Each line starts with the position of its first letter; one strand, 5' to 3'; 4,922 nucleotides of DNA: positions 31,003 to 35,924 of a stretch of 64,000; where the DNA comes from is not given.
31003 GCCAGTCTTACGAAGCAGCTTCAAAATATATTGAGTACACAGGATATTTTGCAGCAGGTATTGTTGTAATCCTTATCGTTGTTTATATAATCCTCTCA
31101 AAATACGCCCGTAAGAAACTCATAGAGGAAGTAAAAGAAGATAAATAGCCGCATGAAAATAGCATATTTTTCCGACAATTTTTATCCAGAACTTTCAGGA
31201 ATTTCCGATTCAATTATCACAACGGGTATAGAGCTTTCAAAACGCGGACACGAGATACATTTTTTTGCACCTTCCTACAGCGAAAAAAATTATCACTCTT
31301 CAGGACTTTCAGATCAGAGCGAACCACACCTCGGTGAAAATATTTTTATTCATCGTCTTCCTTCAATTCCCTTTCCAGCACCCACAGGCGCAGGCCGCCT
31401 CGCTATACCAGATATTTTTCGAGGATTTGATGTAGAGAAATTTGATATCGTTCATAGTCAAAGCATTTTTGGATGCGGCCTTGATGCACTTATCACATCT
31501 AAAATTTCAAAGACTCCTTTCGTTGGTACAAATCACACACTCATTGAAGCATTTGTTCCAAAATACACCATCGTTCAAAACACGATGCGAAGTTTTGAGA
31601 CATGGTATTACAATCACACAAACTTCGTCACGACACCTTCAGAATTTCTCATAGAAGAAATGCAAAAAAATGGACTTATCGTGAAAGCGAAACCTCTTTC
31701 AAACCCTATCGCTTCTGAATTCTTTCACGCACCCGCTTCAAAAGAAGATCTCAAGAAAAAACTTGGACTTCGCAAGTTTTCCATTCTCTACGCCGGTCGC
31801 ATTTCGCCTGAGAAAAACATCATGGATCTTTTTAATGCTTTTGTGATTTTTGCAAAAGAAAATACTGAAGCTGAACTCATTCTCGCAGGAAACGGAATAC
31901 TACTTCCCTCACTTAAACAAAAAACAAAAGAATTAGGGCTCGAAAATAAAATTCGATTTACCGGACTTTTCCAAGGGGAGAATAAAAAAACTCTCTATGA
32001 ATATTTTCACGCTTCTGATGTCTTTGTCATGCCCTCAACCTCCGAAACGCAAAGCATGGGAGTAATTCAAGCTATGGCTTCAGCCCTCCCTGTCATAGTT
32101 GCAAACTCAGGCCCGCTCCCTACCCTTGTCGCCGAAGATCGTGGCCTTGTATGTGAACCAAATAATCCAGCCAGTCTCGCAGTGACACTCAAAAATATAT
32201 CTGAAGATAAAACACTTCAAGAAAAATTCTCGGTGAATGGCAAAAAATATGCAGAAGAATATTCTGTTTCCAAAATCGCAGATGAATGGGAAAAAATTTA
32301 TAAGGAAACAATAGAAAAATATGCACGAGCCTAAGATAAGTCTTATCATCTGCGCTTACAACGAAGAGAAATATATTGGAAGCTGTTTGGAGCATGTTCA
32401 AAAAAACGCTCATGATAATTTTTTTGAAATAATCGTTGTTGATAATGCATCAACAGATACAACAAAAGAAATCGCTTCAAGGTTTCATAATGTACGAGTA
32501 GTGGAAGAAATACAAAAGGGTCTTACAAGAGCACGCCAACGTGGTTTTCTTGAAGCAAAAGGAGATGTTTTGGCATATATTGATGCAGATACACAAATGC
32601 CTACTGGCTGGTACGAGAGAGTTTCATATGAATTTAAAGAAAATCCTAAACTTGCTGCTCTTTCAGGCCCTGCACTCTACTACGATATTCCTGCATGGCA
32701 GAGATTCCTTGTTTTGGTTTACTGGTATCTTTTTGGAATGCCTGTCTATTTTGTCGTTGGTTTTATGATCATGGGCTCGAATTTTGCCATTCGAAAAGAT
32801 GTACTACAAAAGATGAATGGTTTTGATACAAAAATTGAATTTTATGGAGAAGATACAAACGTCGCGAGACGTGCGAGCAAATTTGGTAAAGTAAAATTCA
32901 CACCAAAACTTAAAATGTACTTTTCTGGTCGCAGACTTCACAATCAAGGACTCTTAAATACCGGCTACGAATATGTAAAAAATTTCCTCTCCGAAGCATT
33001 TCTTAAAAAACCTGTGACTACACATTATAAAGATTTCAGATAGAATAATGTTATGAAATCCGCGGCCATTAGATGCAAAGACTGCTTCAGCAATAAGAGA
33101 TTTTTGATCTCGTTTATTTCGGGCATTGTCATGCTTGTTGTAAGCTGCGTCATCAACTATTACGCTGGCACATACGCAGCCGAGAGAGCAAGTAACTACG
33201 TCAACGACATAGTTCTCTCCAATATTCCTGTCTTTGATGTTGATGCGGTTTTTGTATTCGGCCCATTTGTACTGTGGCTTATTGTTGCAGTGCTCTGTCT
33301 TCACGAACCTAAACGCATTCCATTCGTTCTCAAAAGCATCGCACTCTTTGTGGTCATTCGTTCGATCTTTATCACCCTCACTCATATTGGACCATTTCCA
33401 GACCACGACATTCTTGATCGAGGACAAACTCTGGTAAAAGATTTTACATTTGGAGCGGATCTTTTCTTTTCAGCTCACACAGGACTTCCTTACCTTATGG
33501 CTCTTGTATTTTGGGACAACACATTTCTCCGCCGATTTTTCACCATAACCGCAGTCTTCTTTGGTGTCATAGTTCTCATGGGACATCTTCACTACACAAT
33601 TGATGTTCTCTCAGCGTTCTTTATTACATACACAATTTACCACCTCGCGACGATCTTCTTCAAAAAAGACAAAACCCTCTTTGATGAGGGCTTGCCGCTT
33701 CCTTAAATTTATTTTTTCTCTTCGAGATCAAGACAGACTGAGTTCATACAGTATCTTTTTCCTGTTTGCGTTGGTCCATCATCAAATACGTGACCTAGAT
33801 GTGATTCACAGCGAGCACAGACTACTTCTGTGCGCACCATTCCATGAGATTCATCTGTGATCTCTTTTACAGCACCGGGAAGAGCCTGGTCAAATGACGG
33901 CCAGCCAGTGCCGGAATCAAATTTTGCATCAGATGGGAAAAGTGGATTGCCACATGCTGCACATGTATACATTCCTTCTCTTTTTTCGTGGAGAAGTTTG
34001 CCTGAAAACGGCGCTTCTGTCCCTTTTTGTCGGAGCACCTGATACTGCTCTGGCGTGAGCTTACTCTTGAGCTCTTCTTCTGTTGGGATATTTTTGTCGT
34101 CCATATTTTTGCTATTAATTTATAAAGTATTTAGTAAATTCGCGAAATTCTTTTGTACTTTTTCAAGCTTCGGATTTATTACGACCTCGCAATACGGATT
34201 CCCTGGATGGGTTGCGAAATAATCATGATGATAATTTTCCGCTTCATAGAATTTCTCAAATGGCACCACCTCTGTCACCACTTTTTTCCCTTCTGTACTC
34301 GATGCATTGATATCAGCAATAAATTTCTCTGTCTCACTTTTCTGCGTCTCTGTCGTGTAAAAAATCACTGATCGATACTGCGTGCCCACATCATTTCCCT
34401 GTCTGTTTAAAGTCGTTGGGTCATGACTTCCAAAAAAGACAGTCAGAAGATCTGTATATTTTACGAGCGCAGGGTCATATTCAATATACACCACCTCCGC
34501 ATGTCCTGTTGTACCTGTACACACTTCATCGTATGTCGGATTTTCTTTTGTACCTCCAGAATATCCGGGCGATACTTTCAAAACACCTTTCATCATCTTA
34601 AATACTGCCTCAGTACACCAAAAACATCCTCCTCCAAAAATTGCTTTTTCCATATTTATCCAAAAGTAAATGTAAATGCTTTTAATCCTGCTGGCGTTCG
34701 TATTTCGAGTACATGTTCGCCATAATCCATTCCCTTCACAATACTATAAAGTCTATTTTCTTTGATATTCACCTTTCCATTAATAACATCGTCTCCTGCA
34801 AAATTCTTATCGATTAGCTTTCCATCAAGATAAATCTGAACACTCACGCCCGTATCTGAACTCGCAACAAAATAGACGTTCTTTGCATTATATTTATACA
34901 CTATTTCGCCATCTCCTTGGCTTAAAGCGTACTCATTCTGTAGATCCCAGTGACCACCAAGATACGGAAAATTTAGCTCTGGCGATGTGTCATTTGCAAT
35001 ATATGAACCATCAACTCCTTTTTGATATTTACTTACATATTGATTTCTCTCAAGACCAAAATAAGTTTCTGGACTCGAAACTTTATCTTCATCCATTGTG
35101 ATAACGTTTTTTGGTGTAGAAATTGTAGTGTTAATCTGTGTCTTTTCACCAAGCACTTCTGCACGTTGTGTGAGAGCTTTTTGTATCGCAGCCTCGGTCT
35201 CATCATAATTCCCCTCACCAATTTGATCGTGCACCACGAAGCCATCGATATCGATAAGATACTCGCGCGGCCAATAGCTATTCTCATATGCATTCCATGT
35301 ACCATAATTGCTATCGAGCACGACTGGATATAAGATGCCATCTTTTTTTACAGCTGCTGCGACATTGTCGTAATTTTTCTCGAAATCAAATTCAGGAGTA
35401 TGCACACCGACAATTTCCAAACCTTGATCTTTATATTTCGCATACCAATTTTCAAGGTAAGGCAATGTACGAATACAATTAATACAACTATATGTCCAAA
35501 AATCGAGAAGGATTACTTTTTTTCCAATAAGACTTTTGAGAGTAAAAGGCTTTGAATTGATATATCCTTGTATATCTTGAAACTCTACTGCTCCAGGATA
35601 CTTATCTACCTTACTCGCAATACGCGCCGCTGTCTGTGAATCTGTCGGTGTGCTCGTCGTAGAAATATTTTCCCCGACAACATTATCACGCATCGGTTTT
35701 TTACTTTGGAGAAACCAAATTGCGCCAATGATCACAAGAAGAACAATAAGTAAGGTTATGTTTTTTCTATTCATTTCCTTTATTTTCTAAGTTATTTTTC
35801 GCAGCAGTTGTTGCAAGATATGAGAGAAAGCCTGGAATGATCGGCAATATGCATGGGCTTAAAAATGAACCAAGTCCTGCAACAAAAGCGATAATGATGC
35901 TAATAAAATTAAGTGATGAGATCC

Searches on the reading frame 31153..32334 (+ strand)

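Call 88: search_protein_families(library=ncbifam, proteins=[window:31153-32334:+], max_evalue=1e-10)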
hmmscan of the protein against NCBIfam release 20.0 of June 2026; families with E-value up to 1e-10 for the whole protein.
window:31153-32334:+ (393 aa): 21 families
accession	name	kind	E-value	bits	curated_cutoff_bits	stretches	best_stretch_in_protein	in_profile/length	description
NF049988.1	MGlcDAGSynMgs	equivalog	2e-31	109.8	400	1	193-389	196-390/398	alpha-monoglucosyldiacylglycerol synthase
TIGR03999.1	thiol_BshA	equivalog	7.4e-27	94.2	273.7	1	24-387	21-374/375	N-acetyl-alpha-D-glucosaminyl L-malate synthase BshA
NF047684.1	TeichurnBiosyTuaC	equivalog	1.6e-26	93.2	550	1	96-387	108-390/391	teichuronic acid biosynthesis protein TuaC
TIGR03088.1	stp2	hypoth_equivalog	3.3e-26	92.2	409.05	1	178-386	161-373/374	TIGR03088 family PEP-CTERM/XrtA system glycosyltransferase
NF053787.1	GlcN_PG_synth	equivalog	1.6e-22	79.9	480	1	122-378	108-351/361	N-acetylglucosaminyl phosphatidylglycerol synthase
TIGR04047.1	MSMEG_0565_glyc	hypoth_equivalog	1.2e-21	77.3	259.85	1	87-384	77-372/373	MSMEG_0565 family glycosyltransferase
NF041010.1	glycosy_Agl16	equivalog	3.2e-20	72.3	575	1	148-386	126-351/352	glycosylation protein Agl16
NF041876.1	EPS_EpsE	equivalog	3.8e-20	72.5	400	1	207-369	213-378/389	exopolysaccharide biosynthesis GT4 family glycosyltransferase EpsE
TIGR03449.1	mycothiol_MshA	equivalog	7.3e-20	71.2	462.5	1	97-387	103-404/406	D-inositol-3-phosphate glycosyltransferase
NF053513.1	Gtran_IagA_BgsA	equivalog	1.1e-19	70.6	460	1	95-387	42-332/333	LTA glycolipid anchor biosynthesis glycosyltransferase, IagA/BgsA family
TIGR04157.1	glyco_rSAM_CFB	subfamily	4e-19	68.9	400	1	182-383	198-406/406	TIGR04157 family glycosyltransferase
NF038298.1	EPS_HpsO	equivalog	6.8e-18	64.6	575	1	186-385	177-386/388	hormogonium polysaccharide biosynthesis glycosyltransferase HpsO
NF012028.0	PRK15484.1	subfamily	3e-16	59.5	618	1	133-385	117-377/380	lipopolysaccharide N-acetylglucosaminyltransferase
NF046085.1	XrtY_assoc_Gly1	equivalog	6.5e-16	58.2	400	1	188-388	188-386/387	XrtY-associated glycosyltransferase XYAG1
NF038295.1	EPS_HpsP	equivalog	1.5e-15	57.1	550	1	197-385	194-386/388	hormogonium polysaccharide biosynthesis glycosyltransferase HpsP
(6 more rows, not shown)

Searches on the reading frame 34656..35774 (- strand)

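Call 88: search_protein_families(library=ncbifam, proteins=[window:34656-35774:-], max_evalue=1e-10)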
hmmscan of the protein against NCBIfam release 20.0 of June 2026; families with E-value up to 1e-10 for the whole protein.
window:34656-35774:- (372 aa): 2 families
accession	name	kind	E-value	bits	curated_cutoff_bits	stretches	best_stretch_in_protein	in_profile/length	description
NF002854.0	PRK03147.1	subfamily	3.4e-19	69.4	170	1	72-195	50-167/176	thiol-disulfide oxidoreductase ResA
NF041202.1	StoA_CxxC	exception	1.1e-11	44.8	210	0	84-186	52-150/163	endospore biogenesis thiol-disulfide oxidoreductase StoA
